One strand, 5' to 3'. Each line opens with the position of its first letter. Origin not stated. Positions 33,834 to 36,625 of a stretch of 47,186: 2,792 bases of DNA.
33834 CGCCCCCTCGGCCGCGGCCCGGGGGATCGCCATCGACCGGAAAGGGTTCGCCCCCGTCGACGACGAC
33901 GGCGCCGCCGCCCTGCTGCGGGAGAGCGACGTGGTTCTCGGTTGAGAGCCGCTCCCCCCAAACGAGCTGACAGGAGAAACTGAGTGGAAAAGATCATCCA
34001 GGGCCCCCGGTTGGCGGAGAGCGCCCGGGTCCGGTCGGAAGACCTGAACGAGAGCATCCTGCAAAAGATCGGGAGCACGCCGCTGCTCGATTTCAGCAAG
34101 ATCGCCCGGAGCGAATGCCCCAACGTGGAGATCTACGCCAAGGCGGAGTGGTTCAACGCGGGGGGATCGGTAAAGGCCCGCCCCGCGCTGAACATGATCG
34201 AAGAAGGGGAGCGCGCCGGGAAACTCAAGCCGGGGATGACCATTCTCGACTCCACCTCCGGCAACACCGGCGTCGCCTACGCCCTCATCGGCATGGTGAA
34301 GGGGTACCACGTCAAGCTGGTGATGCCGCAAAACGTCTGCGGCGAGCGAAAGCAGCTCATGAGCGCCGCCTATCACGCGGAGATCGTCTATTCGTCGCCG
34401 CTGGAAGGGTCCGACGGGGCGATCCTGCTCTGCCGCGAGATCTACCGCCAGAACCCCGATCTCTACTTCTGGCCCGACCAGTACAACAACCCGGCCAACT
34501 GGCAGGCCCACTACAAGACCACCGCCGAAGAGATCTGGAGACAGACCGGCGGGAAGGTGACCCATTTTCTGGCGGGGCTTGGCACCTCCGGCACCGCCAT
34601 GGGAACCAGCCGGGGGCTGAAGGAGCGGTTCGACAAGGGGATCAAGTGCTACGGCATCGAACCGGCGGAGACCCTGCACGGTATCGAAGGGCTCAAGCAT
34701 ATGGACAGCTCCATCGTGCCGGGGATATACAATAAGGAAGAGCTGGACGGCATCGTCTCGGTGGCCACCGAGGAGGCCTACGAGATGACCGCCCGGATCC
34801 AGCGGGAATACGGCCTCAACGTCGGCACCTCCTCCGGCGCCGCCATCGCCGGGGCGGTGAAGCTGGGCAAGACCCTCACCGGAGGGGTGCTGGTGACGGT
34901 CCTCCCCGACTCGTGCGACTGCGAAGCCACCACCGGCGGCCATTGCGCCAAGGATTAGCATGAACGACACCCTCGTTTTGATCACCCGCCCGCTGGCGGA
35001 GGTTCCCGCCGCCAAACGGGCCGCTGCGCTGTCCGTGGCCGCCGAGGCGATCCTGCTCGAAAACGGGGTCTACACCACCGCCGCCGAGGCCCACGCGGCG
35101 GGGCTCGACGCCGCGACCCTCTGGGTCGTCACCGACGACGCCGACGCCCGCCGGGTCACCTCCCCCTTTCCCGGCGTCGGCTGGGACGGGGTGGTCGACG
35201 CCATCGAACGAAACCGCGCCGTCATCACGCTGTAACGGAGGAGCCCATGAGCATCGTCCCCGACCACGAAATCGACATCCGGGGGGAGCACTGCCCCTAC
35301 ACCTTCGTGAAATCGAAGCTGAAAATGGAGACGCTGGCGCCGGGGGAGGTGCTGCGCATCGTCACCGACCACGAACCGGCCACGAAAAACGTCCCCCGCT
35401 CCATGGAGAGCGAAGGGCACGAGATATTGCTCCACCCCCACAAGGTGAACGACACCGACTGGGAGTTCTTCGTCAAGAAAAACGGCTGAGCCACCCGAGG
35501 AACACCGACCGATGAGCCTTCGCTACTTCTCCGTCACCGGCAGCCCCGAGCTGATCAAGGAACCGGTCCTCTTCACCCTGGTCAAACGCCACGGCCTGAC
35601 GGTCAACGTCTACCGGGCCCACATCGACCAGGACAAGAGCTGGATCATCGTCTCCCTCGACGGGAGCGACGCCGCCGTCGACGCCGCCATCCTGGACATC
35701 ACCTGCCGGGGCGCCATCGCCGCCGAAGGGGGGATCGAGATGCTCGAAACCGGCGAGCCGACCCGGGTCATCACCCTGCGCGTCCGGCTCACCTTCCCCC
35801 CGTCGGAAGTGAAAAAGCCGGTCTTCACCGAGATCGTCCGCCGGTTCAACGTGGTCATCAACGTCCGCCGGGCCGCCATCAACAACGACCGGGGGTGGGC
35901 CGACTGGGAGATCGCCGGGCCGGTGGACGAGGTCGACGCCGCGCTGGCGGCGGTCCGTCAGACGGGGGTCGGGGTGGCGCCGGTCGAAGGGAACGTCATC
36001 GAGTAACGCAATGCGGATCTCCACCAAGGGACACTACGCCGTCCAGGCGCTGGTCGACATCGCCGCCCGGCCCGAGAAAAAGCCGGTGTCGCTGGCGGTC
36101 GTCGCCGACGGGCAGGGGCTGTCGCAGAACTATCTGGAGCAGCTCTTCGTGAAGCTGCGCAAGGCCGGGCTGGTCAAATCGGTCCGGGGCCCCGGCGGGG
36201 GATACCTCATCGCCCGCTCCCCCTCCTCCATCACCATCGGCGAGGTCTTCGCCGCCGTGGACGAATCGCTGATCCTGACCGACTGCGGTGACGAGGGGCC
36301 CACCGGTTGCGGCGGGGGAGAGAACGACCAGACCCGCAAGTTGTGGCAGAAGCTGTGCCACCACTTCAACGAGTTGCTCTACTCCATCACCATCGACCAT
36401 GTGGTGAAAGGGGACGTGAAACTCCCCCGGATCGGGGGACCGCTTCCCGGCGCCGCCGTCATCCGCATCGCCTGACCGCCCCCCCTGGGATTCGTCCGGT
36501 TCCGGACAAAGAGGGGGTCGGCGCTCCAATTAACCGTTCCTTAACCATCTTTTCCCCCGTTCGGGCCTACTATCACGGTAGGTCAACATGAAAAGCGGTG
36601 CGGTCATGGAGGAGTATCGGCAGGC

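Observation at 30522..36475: Ten-gene operon fusing a CysO-type sulfur-carrier pathway, two PLP enzymes and a DsrEFH/TusA sulfur relay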

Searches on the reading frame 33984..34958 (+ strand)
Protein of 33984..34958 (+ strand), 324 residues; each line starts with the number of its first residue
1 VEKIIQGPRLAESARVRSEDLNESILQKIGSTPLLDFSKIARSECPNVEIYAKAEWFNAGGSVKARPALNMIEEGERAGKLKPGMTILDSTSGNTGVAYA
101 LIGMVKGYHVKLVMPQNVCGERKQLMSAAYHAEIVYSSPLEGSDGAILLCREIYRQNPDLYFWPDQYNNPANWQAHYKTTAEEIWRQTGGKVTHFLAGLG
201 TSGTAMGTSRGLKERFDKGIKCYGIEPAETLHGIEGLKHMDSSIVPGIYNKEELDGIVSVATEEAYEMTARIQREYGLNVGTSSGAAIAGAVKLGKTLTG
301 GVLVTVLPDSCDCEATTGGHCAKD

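Call 3: search_protein_families(library=pfam, proteins=[window:33984-34958:+], max_evalue=0.01)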
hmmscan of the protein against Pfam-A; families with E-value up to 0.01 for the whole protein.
window:33984-34958:+ (324 aa): 1 family
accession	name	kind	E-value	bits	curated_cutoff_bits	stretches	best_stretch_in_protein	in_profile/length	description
PF00291.31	PALP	-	7.2e-63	213.1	35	1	26-309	2-295/295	Pyridoxal-phosphate dependent enzyme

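Call 4: search_protein_families(library=ncbifam, proteins=[window:33984-34958:+], max_evalue=0.01)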
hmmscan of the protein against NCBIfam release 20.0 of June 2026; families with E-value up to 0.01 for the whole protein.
window:33984-34958:+ (324 aa): 26 families (the best 25 are shown)
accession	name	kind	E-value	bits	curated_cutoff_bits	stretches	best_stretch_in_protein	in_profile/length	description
TIGR01138.1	cysM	equivalog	1.3e-93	313.7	394.2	1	25-317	2-287/290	cysteine synthase B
TIGR01136.1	cysKM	subfamily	2.7e-87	292.9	344.15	1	26-312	2-291/299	cysteine synthase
NF008735.0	PRK11761.1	equivalog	8.2e-77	258.4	413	1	24-313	5-287/296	cysteine synthase CysM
TIGR01139.1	cysK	equivalog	2.1e-71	240.6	350.95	1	27-311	3-289/298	cysteine synthase A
TIGR01137.1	cysta_beta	equivalog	1.9e-66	224.6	510.25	1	23-311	3-302/457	cystathionine beta-synthase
NF007989.0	PRK10717.1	equivalog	2.6e-66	224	387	1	21-311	4-309/334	cysteine synthase A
TIGR03945.1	PLP_SbnA_fam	equivalog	3.2e-46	157.8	349.95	1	26-310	2-290/304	2,3-diaminopropionate biosynthesis protein SbnA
NF053679.1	CysteaSynCapA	equivalog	2.2e-45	154.9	600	1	20-296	5-293/329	cysteate synthase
NF004996.0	PRK06381.1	equivalog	6e-11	41.9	266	1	28-220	12-195/319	threonine synthase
NF005147.0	PRK06608.1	equivalog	8e-10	38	380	1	24-237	17-217/339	serine/threonine dehydratase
NF005454.0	PRK07048.1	equivalog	1.9e-09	37.2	452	1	26-238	20-219/324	threo-3-hydroxy-L-aspartate ammonia-lyase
NF006094.0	PRK08246.1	subfamily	4.4e-09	36.2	331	1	18-228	10-201/310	serine/threonine dehydratase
NF005292.0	PRK06815.1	equivalog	5.9e-09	35.4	371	1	23-229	13-206/320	threonine/serine dehydratase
NF004170.0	PRK05638.1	equivalog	9.5e-09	34.3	421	1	22-220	57-240/442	threonine synthase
NF045641.2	BHydaspDhtseBhcB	equivalog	2.6e-08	33.4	550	1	23-230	12-206/312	beta-hydroxyaspartate dehydratase BhcB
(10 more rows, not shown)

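Call 13: search_solved_structures(query=window:33984-34958:+, max_evalue=1e-30)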
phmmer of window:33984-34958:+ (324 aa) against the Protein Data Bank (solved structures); distinct sequences matched with E-value up to 1e-30: 105 (the best 60 are shown).
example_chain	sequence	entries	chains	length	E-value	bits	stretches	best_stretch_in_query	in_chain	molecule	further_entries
2jc3_A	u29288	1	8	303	3.9e-60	207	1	25-318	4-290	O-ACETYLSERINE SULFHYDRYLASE B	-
2bhs_A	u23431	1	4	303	1.8e-59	204.8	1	25-318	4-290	CYSTEINE SYNTHASE B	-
2bht_A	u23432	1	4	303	3.4e-59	203.9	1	25-318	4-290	CYSTEINE SYNTHASE B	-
2v03_A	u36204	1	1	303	1.2e-58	202.1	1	25-318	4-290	Cysteine synthase B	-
7xrq_A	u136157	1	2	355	7.8e-58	199.4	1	20-311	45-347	Cystathionine beta-synthase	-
2egu_A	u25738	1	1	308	1.2e-57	198.8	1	24-310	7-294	Cysteine synthase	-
9jxu_A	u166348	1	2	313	2.1e-56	194.7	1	21-313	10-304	Cysteine synthase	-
8srt_A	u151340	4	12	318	7.6e-55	189.6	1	23-311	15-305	Cysteine synthase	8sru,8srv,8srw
8t2c_A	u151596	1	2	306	8.5e-55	189.4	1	23-311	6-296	Cysteine synthase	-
6kr5_A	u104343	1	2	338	2.4e-54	188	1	22-310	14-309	Cysteine synthase 3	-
3rr2_A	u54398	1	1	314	2.8e-54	187.7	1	21-310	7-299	Cysteine synthase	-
4il5_A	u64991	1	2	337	3.7e-54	187.3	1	22-311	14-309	Cysteine synthase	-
4jbn_A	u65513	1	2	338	3.7e-54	187.3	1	22-311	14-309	Cysteine synthase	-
4jbl_A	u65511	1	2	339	3.8e-54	187.3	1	22-311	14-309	Cysteine synthase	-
3bm5_A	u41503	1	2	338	3.8e-54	187.3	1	22-311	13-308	Cysteine synthase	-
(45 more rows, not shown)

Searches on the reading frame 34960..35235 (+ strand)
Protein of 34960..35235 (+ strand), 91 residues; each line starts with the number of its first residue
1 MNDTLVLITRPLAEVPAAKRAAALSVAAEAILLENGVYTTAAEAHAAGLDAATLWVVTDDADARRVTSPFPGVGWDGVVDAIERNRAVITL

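Call 3: search_protein_families(library=pfam, proteins=[window:34960-35235:+], max_evalue=0.01)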
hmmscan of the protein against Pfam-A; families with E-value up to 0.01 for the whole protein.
window:34960-35235:+ (91 aa): 1 family
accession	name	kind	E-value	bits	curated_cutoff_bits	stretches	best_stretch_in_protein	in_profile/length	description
PF04077.17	DsrH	-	0.0042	17.7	24.4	1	29-86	21-86/88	DsrH like protein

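Call 4: search_protein_families(library=ncbifam, proteins=[window:34960-35235:+], max_evalue=0.01)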
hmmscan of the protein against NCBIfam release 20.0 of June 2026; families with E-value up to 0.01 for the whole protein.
window:34960-35235:+ (91 aa): 1 family
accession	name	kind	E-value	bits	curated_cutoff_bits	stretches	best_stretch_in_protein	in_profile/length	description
TIGR03011.1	sulf_tusB_dsrH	equivalog_domain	0.0019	18.3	49.2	1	27-90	23-94/95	sulfurtransferase complex subunit TusB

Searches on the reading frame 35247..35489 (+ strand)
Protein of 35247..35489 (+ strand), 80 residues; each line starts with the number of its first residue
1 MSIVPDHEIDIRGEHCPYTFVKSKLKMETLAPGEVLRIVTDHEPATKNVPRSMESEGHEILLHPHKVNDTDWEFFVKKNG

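Call 3: search_protein_families(library=pfam, proteins=[window:35247-35489:+], max_evalue=0.01)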
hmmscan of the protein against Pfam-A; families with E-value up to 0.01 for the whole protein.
window:35247-35489:+ (80 aa): 2 families
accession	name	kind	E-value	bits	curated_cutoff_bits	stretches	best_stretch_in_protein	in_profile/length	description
PF01206.22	TusA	-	2.1e-20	72.8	28.6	1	7-78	1-70/70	Sulfurtransferase TusA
PF10006.14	DUF2249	-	0.00053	20.2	29.5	1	10-45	3-38/70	Uncharacterized conserved protein (DUF2249)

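Call 4: search_protein_families(library=ncbifam, proteins=[window:35247-35489:+], max_evalue=0.01)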
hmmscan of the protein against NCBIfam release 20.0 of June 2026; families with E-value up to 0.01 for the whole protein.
window:35247-35489:+ (80 aa): 4 families
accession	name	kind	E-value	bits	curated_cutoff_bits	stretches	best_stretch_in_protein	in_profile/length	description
NF008242.0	PRK11018.1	equivalog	1.1e-14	53.9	79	1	2-77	4-77/78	sulfurtransferase-like selenium metabolism protein YedF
TIGR03527.1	selenium_YedF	equivalog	4.1e-07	30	110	1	9-65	1-57/194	sulfurtransferase-like selenium metabolism protein YedF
NF041048.1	TusA_like_YeeD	exception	5.1e-06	26.1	147.5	1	9-78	4-72/72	thiosulfate utilization sulfurtransferase TsuB/YeeD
NF001423.0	PRK00299.1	equivalog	7.2e-06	25.7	78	1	4-79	7-80/82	sulfurtransferase TusA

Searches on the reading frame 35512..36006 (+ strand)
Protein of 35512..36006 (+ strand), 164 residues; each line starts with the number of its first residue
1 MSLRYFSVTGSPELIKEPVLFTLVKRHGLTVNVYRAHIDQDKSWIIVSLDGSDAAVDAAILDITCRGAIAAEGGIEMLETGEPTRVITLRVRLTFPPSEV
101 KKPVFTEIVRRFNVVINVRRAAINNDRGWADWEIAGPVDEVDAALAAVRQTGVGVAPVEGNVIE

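Call 3: search_protein_families(library=pfam, proteins=[window:35512-36006:+], max_evalue=0.01)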
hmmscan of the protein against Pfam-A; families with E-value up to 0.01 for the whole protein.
window:35512-36006:+ (164 aa): 1 family
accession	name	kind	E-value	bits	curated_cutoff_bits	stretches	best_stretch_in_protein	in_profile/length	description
PF09383.16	NIL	-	5.3e-20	71.5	24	2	90-155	2-71/73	NIL domain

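Call 4: search_protein_families(library=ncbifam, proteins=[window:35512-36006:+], max_evalue=0.01)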
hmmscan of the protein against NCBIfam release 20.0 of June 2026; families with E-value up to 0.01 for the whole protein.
window:35512-36006:+ (164 aa): 0 families

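Call 54: find_homologous_proteins(query=window:35512-36006:+, max_evalue=0.001)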
Query window:35512-36006:+ (164 aa): 4 proteins with E <= 0.001 among 126 candidates.
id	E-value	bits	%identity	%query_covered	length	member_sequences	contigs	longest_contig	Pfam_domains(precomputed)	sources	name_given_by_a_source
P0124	3.9e-101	353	100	100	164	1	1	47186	PF09383.17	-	-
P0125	1.7e-92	325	90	100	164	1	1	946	PF09383.17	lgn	-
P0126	9.2e-91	320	88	100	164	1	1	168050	PF09383.17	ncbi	-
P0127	1.5e-72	261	72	100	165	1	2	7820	PF09383.17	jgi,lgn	jgi:hypothetical protein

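Call 63: predict_structure(alignment_id=A3)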
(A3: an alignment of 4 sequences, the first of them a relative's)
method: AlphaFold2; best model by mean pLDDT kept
length: 164 residues; sequences in the alignment: 4
mean_pLDDT: 68.7   pTM: 0.52
mean pLDDT of the five models: 68.7, 61.4, 59.2, 53.7, 49.8
residues with pLDDT >= 90: 0; 70-90: 80; 50-70: 76; < 50: 8
segments of 3 or more residues with pLDDT < 50: 161-164
pLDDT, mean of each block of 10 residues (from residue 1): 77 66 70 68 76 85 80 66 58 68 56 59 61 71 79 72 38
secondary structure, 60 per line:
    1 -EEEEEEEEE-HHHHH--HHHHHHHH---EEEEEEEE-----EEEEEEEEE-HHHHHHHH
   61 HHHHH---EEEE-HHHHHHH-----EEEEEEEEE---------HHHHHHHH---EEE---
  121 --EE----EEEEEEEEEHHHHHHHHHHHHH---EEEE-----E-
elements in order: E2-10 H12-16 H19-26 E30-37 E43-51 H53-65 E69-72 H74-80 E86-94 H104-111 E115-117 E129-137 H138-150 E154-157

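Call 68: fold_search(model_id=the predicted structure, library=pdb)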
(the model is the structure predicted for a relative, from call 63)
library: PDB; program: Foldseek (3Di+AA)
matches with E <= 10: 1579; with E <= 0.001: 35
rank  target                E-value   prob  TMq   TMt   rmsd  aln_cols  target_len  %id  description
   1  8ui2_A                1.6e-05  1.00  0.33  0.30  14.2       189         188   16  T33-ml28 - Designed Tetrahedral Protein Cage Using Machine Learning Algorithms (released 2024-03-06)
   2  8y1j_A                4.0e-05  1.00  0.42  0.18   9.1       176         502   15  Structure of the pyridoxal 5'-phosphate-dependent (PLP) threonine deaminase ilvA1 from Pseudomonas aeruginosa PAO1 (released 2024-05-22)
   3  8uf0_B                4.5e-05  1.00  0.34  0.30  14.1       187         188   12  T33-ml23 - Designed Tetrahedral Protein Cage Using Machine Learning Algorithms (released 2023-11-15)
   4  4nwn_C                5.4e-05  1.00  0.31  0.28  13.6       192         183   14  Computationally Designed Two-Component Self-Assembling Tetrahedral Cage T32-28 (released 2014-05-28)
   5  5it4                  8.8e-05  1.00  0.35  0.16  10.7       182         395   15  Crystal structure of Mycobacterium avium SerB2 mutant D343N (released 2016-04-27)
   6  4ney_B                9.3e-05  1.00  0.38  0.36  10.6       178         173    9  Crystal Structure of an engineered protein with ferredoxin fold, Northeast Structural Genomics Consortium (NESG) Targe (released 2014-01-15)
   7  3vcd_B                1.2e-04  1.00  0.33  0.30  14.2       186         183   13  Computationally Designed Self-assembling Octahedral Cage protein, O333, Crystallized in space group R32 (released 2012-06-06)
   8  4nwn_A                1.3e-04  1.00  0.33  0.30  14.2       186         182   14  Computationally Designed Two-Component Self-Assembling Tetrahedral Cage T32-28 (released 2014-05-28)
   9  2nyi_A                1.7e-04  1.00  0.33  0.32  11.2       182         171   16  Crystal Structure of an Unknown Protein from Galdieria sulphuraria (released 2006-12-12)
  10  6n0f_G                1.7e-04  1.00  0.33  0.28  13.7       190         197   14  Cryo-EM structure of the HO BMC shell: subregion classified for BMC-T: TD-TSTSTS (released 2019-03-13)
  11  2f1f_B                1.9e-04  1.00  0.35  0.37  11.3       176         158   16  Crystal structure of the regulatory subunit of acetohydroxyacid synthase isozyme III from E. coli (released 2006-01-24)
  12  4nwn_M                2.0e-04  0.99  0.31  0.29  13.6       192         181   14  Computationally Designed Two-Component Self-Assembling Tetrahedral Cage T32-28 (released 2014-05-28)
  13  5is2                  2.2e-04  1.00  0.35  0.17  10.7       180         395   16  Crystal structure of Mycobacterium avium SerB2 at pH 6.6 (released 2016-04-27)
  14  3vcd_A                2.5e-04  0.99  0.32  0.29  13.6       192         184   14  Computationally Designed Self-assembling Octahedral Cage protein, O333, Crystallized in space group R32 (released 2012-06-06)
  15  6fdb_A                2.5e-04  0.98  0.29  0.26  13.8       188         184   13  Positively supercharged variant of the computationally designed cage protein O3-33 (released 2018-08-22)
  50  2qsw                  2.8e-03  1.00  0.38  0.66   2.8        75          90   17  Crystal structure of C-terminal domain of ABC transporter / ATP-binding protein from Enterococcus faecalis (released 2007-08-21)
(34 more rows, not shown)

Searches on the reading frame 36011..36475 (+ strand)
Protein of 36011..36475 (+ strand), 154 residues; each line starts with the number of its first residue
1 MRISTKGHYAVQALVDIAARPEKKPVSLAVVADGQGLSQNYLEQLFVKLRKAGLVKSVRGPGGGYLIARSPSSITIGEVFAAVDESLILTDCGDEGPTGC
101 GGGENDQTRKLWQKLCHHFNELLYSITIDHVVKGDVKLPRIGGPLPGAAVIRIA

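Call 3: search_protein_families(library=pfam, proteins=[window:36011-36475:+], max_evalue=0.01)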
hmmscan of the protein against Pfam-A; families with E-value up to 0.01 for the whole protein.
window:36011-36475:+ (154 aa): 2 families
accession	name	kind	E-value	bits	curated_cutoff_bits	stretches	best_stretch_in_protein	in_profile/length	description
PF02082.26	Rrf2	-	8e-38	130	30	1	3-133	1-131/132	Iron-dependent Transcriptional regulator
PF03444.21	HrcA_DNA-bdg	-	0.00047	20.2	21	1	11-66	10-64/79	Winged helix-turn-helix transcription repressor, HrcA DNA-binding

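Call 4: search_protein_families(library=ncbifam, proteins=[window:36011-36475:+], max_evalue=0.01)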
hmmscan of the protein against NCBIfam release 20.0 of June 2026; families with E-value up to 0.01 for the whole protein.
window:36011-36475:+ (154 aa): 7 families
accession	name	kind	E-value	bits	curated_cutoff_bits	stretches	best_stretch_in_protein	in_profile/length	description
TIGR02010.1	IscR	equivalog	8.3e-42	142.2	207.55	1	1-133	1-131/135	Fe-S cluster assembly transcriptional regulator IscR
NF008110.0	PRK10857.1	equivalog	4.9e-40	137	275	1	1-134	1-132/164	Fe-S cluster assembly transcriptional regulator IscR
TIGR00738.1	rrf2_super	superfamily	3.4e-37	127.3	73.3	1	1-133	1-132/132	Rrf2 family transcriptional regulator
NF047409.1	Cys_reg_CymR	equivalog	2.9e-28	98.8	195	1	1-133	1-125/139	cysteine metabolism transcriptional regulator CymR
TIGR02944.1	suf_reg_Xantho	equivalog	8.6e-18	65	110.65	1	1-129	2-128/130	SUF system Fe-S cluster assembly regulator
NF008886.0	PRK11920.1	equivalog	6.5e-14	51.9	193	1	1-135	1-134/153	iron-responsive transcriptional regulator RirA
NF008240.0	PRK11014.1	equivalog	8.2e-14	51.8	182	1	4-137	4-133/141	nitric oxide-sensing transcriptional repressor NsrR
